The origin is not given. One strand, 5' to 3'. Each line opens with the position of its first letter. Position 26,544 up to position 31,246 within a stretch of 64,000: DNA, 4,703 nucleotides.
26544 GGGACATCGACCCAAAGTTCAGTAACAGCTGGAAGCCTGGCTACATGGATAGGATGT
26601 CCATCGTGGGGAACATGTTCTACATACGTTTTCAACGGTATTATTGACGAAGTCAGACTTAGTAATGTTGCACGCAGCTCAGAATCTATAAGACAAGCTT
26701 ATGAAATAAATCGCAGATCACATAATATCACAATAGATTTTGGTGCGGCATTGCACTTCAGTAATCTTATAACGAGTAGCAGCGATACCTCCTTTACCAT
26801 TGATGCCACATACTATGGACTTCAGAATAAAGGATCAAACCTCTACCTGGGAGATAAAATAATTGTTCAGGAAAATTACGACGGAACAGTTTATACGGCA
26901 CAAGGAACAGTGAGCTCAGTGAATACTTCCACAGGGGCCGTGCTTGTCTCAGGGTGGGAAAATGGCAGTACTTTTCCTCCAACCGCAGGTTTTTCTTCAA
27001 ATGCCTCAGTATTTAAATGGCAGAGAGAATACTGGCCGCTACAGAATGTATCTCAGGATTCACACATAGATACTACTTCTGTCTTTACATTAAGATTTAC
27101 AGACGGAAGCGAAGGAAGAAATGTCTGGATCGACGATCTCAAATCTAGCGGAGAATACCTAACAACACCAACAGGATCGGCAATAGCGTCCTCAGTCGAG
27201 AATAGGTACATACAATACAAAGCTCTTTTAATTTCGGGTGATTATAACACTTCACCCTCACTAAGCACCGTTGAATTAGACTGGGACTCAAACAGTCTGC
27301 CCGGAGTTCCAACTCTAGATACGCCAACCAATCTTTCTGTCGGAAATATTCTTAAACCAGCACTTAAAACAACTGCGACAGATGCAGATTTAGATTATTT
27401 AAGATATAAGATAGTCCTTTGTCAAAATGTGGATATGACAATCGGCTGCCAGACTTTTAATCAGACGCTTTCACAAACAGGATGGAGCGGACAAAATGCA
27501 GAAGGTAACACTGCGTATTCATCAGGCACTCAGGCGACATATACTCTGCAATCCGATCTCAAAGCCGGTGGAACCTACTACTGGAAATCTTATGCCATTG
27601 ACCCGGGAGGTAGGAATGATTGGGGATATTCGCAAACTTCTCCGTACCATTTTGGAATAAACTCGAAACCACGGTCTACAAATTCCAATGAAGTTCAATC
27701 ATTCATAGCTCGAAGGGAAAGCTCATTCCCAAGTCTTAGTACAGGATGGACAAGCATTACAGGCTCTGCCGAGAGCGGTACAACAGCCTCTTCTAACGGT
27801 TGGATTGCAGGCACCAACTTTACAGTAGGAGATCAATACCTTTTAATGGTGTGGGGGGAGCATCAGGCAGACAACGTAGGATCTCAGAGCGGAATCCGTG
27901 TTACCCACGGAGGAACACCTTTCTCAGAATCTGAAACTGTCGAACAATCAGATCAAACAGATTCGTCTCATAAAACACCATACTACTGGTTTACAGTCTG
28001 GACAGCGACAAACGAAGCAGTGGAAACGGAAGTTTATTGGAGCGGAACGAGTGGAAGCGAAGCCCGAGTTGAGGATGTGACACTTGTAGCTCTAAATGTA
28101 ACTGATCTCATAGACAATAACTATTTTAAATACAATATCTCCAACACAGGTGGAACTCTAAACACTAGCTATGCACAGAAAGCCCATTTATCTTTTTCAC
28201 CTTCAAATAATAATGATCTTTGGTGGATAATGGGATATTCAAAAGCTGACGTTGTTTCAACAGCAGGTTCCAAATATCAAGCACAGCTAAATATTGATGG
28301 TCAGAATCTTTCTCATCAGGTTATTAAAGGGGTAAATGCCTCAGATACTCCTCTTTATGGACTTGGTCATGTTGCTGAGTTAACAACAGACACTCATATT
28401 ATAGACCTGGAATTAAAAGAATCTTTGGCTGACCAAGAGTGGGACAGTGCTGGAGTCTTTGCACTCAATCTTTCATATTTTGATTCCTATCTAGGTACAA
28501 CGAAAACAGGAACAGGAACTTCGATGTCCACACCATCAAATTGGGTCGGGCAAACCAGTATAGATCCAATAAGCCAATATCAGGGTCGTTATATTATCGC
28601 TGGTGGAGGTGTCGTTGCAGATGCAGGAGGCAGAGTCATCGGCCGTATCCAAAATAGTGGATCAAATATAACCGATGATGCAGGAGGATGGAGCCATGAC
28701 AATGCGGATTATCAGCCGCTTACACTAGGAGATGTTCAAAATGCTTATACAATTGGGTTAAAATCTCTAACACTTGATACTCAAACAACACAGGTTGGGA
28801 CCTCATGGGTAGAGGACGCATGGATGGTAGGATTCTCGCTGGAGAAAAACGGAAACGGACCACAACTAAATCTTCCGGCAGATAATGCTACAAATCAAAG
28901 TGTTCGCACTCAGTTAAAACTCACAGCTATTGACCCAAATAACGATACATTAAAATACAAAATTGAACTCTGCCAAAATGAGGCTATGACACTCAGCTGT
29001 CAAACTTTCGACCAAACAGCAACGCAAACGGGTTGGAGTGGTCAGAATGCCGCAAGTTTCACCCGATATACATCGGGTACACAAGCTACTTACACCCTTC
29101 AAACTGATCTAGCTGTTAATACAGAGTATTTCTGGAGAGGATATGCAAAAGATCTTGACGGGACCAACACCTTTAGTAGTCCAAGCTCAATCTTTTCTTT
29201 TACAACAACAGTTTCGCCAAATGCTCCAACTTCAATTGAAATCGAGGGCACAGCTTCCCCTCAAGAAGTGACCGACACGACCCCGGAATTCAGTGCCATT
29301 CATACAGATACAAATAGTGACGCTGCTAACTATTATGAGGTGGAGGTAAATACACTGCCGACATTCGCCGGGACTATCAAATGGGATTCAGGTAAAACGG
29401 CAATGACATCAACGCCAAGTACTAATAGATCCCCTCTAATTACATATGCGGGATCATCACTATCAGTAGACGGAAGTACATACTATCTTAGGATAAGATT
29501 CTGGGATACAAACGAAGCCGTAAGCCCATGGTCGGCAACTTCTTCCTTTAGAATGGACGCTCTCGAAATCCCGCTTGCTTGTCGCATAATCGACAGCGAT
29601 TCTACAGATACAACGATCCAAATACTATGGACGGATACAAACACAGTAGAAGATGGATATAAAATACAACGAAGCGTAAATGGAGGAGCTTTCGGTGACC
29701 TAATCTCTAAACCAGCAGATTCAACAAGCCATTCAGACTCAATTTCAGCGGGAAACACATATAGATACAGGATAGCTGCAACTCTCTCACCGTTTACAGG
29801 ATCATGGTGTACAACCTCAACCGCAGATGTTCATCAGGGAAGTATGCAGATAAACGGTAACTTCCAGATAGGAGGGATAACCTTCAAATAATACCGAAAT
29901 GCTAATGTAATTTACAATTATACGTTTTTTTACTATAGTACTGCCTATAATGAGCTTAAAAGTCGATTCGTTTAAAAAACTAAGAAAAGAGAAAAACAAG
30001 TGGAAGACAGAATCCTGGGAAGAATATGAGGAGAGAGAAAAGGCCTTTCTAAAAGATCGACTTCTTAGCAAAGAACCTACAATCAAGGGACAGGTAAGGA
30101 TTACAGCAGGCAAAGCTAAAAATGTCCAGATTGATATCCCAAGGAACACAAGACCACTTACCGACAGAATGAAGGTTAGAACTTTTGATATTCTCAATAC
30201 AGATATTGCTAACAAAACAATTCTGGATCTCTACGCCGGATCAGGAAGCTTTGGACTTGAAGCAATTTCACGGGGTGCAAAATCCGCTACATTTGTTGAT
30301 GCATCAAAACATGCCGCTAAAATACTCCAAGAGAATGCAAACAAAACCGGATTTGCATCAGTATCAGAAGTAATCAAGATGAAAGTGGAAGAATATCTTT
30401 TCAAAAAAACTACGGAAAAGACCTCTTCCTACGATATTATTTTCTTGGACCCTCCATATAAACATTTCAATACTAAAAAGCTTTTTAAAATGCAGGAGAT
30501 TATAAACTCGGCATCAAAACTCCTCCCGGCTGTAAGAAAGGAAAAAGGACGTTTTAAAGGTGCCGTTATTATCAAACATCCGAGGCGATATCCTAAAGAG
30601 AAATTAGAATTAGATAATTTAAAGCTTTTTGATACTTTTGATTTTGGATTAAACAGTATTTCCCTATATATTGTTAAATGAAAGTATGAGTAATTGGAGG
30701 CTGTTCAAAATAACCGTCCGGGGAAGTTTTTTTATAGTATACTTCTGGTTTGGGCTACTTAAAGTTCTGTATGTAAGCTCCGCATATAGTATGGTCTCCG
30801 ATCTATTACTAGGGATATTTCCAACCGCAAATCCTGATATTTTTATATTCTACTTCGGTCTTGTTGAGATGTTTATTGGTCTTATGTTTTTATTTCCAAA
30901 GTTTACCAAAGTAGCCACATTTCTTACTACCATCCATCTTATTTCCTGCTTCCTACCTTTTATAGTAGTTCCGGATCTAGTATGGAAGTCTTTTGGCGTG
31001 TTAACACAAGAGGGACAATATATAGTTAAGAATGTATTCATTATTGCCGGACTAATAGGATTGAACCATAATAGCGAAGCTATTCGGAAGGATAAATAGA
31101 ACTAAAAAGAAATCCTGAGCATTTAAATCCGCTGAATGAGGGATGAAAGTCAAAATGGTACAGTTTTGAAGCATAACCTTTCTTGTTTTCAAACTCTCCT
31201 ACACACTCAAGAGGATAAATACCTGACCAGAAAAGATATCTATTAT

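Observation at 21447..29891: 2814-aa modular surface protein: four LamG-like modules, Gly-rich beta-helix-like tract, FN3-like repeats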

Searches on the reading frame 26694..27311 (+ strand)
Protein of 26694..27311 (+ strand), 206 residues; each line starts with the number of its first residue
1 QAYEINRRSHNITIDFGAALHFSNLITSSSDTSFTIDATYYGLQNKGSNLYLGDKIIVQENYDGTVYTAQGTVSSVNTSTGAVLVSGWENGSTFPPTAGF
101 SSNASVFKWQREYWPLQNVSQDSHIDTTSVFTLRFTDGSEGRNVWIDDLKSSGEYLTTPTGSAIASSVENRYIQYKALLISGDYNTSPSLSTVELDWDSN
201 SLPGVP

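Call 27: search_solved_structures(query=A2, max_evalue=10, show_alignments=1)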
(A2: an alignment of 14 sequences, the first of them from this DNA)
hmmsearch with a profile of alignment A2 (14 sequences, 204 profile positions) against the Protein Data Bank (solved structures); distinct sequences matched with E-value up to 10: 21.
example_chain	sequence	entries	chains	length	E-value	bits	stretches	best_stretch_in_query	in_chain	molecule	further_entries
5myj_AE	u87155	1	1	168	0.16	14.9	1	36-95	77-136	30S ribosomal protein S5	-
4eo1_A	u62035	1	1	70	0.65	12.9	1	47-98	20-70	Attachment protein G3P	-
4v4v_AE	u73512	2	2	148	0.84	12.6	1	40-95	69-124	30S ribosomal subunit protein S5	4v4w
6nqb_E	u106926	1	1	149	0.85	12.5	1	40-95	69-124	30S ribosomal protein S5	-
2ykr_E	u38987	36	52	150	0.86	12.5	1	40-95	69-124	30S RIBOSOMAL PROTEIN S5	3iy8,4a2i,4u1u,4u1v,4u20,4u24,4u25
4v6y_AE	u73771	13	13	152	0.88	12.5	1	40-95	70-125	30S ribosomal protein S5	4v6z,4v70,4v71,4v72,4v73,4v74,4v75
4ybb_AE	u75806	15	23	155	0.9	12.5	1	40-95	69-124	30S ribosomal protein S5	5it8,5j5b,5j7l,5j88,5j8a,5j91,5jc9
6hrm_j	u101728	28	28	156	0.91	12.4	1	40-95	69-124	30S ribosomal protein S5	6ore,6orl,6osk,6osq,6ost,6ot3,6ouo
23wi_e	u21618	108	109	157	0.92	12.4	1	40-95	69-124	Small ribosomal subunit protein uS5 | 30S ribosomal protein S5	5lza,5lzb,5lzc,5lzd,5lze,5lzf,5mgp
7o5h_E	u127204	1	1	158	0.92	12.4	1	40-95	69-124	30S ribosomal protein S5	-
8jsg_k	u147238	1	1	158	0.96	12.4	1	40-95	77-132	Small ribosomal subunit protein uS5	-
3jcn_f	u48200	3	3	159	0.97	12.4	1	40-95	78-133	30S ribosomal protein S5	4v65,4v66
7qg8_4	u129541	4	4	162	0.99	12.3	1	40-95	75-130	30S ribosomal protein S5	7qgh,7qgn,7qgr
9guv_F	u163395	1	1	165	1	12.3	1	40-95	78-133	Small ribosomal subunit protein uS5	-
10fz_E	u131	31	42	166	1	12.3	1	40-95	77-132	Small ribosomal subunit protein uS5 | 30S ribosomal protein S5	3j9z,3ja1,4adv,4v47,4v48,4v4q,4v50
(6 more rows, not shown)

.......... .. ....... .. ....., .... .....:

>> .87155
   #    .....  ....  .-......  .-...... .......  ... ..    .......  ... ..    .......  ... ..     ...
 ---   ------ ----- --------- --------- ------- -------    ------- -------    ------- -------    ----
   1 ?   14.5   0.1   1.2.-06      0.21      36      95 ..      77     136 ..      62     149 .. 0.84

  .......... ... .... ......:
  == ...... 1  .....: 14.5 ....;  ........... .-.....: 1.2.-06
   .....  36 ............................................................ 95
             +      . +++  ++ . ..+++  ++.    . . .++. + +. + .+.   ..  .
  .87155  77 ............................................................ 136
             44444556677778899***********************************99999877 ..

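Call 50: search_protein_families(library=pfam, alignment_id=A2, max_evalue=1)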
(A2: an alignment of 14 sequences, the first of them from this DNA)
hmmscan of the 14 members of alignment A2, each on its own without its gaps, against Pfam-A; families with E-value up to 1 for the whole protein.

A. member 1, seq(206 aa): 1 family
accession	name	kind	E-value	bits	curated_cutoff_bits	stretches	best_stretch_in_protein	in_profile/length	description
PF10816.13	DUF2760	-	0.17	12.1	25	1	53-98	64-109/124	Domain of unknown function (DUF2760)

B. families by the number of members that match (of 14 scanned): 8 families
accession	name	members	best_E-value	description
PF21123.3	Dna2_Rift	2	0.011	Dna2 Rift barrel domain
PF14192.12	DUF4314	1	0.048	Domain of unknown function (DUF4314)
PF01326.24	PPDK_N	1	0.095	Pyruvate phosphate dikinase, AMP/ATP-binding domain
PF10816.13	DUF2760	1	0.17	Domain of unknown function (DUF2760)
PF17137.9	DUF5110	1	0.17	Domain of unknown function (DUF5110)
PF08709.17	Ins145_P3_rec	1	0.19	Inositol 1,4,5-trisphosphate/ryanodine receptor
PF23835.1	DUF7205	1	0.2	Domain of unknown function (DUF7205)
PF14338.12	Mrr_N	1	0.26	Mrr N-terminal domain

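Call 99: find_related_loci(query=A2, collection=viral_contigs, flank=6000)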
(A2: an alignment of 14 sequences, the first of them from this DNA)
Query A2 (206 aa) in viral_contigs; peptide patterns used: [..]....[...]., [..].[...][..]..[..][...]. (x = any residue, [..] = any of these).
46 stretches matched a pattern, but none encodes a relative of the query by tblastn (E <= 1e-3).

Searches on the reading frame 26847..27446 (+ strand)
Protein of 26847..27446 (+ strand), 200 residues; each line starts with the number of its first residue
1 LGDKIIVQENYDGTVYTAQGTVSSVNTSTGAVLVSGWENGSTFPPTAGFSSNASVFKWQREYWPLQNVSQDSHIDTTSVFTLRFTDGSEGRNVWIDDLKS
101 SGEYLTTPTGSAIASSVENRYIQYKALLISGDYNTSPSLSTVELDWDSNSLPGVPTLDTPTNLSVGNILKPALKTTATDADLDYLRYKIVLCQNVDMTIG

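Call 9: search_protein_families(library=pfam, proteins=[window:26847-27446:+], max_evalue=1)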
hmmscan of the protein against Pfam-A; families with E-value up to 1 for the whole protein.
window:26847-27446:+ (200 aa): 1 family
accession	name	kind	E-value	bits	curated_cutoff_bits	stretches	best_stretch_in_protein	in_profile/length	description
PF10816.13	DUF2760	-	0.22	11.8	25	1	2-47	64-109/124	Domain of unknown function (DUF2760)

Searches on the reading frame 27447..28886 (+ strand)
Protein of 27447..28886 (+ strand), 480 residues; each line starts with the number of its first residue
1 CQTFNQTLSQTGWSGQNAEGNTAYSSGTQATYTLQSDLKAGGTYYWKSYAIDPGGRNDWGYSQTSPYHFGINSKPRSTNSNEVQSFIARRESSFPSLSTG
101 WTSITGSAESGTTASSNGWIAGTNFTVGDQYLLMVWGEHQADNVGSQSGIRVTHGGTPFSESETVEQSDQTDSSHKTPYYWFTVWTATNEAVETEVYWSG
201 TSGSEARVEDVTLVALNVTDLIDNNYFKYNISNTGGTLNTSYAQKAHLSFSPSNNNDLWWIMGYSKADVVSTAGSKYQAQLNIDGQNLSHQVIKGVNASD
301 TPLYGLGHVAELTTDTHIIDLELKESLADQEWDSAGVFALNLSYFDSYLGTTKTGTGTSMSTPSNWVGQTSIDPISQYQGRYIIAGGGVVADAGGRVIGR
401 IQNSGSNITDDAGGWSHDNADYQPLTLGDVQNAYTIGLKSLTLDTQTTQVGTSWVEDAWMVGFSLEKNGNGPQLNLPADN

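Call 9: search_protein_families(library=pfam, proteins=[window:27447-28886:+], max_evalue=1)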
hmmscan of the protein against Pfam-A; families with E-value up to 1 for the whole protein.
window:27447-28886:+ (480 aa): 1 family
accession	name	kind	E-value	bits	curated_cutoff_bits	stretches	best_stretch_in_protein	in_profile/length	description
PF03928.20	HbpS-like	-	0.13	12.7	25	1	356-411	58-119/128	Haem degrading protein HbpS-like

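Call 68: find_homologous_proteins(query=window:27654-28856:+, max_evalue=0.001)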
Query window:27654-28856:+ (401 aa): 1 proteins with E <= 0.001 among 8000 candidates.
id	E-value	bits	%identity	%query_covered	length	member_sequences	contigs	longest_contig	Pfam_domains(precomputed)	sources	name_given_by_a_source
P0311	7.1e-101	357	47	96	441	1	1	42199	-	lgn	-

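Call 69: find_encoding_contigs(protein=P0311, flank=10000, max_places=2)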
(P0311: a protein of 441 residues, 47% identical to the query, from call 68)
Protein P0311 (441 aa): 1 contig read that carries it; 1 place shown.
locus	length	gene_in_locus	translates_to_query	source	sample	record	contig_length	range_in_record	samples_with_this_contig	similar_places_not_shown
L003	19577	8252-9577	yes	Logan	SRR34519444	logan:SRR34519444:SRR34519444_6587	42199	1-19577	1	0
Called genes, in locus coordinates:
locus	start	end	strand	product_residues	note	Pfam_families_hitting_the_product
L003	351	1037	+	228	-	-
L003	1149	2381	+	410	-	-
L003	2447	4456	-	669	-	PF04773:FecR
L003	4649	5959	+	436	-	-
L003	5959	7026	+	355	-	-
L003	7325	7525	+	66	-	PF00313:CSD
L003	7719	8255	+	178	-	PF07453:NUMOD1 (faint), PF08279:HTH_11 (faint), PF13384:HTH_23 (faint), PF13551:HTH_29 (faint), PF02796:HTH_7 (faint), PF02954:HTH_8 (faint), PF12728:HTH_17 (weak), PF13309:HTH_22 (faint), +2 more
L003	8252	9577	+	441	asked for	-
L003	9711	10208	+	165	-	PF22381:Staph_reg_Sar_Rot (weak), PF01047:MarR, PF12802:MarR_2, PF13463:HTH_27, PF13412:HTH_24 (weak)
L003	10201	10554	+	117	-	PF07343:DUF1475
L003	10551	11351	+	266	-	PF06966:DUF1295, PF02544:Steroid_dh (weak)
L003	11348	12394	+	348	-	PF02353:CMAS, PF03848:TehB (weak), PF05175:MTS, PF13489:Methyltransf_23, PF13847:Methyltransf_31, PF08241:Methyltransf_11, PF08242:Methyltransf_12, PF13649:Methyltransf_25, +2 more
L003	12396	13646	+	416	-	PF01266:DAO (weak), PF01593:Amino_oxidase, PF13450:NAD_binding_8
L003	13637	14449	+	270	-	PF07103:DUF1365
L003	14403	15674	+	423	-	PF02353:CMAS, PF13489:Methyltransf_23, PF13847:Methyltransf_31, PF08241:Methyltransf_11, PF08242:Methyltransf_12, PF13649:Methyltransf_25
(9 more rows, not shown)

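Call 72: search_protein_families(library=pfam, proteins=[P0311, window:27654-28856:+], max_evalue=0.1)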
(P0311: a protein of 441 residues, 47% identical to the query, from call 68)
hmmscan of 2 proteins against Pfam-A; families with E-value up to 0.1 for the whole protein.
P0311 (441 aa): 0 families

window:27654-28856:+ (401 aa): 0 families

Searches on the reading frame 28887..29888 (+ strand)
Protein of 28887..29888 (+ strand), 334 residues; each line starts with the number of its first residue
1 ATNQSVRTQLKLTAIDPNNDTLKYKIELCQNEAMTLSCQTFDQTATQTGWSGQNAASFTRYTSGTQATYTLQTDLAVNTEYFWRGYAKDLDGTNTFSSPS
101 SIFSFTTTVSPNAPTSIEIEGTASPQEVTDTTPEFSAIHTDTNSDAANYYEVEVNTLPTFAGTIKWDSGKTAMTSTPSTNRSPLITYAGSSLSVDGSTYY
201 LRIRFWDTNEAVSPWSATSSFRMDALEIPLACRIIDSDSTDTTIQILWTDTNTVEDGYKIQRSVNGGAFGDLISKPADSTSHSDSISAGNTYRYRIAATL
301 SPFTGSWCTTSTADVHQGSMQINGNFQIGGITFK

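Call 9: search_protein_families(library=pfam, proteins=[window:28887-29888:+], max_evalue=1)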
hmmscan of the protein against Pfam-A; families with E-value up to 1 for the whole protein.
window:28887-29888:+ (334 aa): 2 families
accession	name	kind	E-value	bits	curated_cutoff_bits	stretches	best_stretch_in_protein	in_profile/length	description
PF25788.1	Ig_Rha78A_N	-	7.8e-13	49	27.4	1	115-226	2-104/105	Rha78A-like, N-terminal immunoglobulin domain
PF00041.27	fn3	-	0.0011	19.6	25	1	237-299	9-69/84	Fibronectin type III domain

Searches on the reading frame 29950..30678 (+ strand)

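Call 10: search_protein_families(library=pfam, proteins=[window:29950-30678:+], max_evalue=0.01)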
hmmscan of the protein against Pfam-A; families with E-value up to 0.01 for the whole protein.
window:29950-30678:+ (243 aa): 9 families
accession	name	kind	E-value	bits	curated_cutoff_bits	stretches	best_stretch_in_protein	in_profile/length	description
PF03602.21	Cons_hypoth95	-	2.1e-38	132.2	24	1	49-180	1-134/182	Conserved hypothetical protein 95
PF05175.20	MTS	-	1.6e-08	34.8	23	1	82-192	27-130/170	Methyltransferase small domain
PF13847.12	Methyltransf_31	-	1.1e-05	25.6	27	1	88-192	4-101/145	Methyltransferase domain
PF02086.21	MethyltransfD12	-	1.8e-05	25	22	1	141-187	155-205/253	D12 class N6 adenine-specific DNA methyltransferase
PF10672.15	Methyltrans_SAM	-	2.1e-05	24.3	27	1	58-171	94-206/286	S-adenosylmethionine-dependent methyltransferase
PF13649.12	Methyltransf_25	-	2.5e-05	25.3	27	1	91-180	1-84/97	Methyltransferase domain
PF06325.19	PrmA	-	0.0007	19.6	22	1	86-164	160-230/296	Ribosomal protein L11 methyltransferase (PrmA)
PF09445.16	Methyltransf_15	-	0.0014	18.7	22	1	89-170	2-81/165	RNA cap guanine-N2 methyltransferase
PF01555.25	N6_N4_Mtase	-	0.0067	16.8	26.7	0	81-127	175-220/221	DNA methylase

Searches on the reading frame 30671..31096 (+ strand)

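Call 10: search_protein_families(library=pfam, proteins=[window:30671-31096:+], max_evalue=0.01)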
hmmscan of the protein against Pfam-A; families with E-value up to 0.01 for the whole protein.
window:30671-31096:+ (142 aa): 0 families

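Call 72: search_protein_families(library=pfam, proteins=[window:30671-31096:+], max_evalue=0.1)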
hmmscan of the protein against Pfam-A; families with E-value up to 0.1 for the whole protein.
window:30671-31096:+ (142 aa): 2 families
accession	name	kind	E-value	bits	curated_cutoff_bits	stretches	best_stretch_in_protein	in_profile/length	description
PF13781.11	DoxX_3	-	0.014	16.3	25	1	23-113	3-93/102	DoxX-like family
PF07291.16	MauE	-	0.05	14.3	27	0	13-95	5-84/128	Methylamine utilisation protein MauE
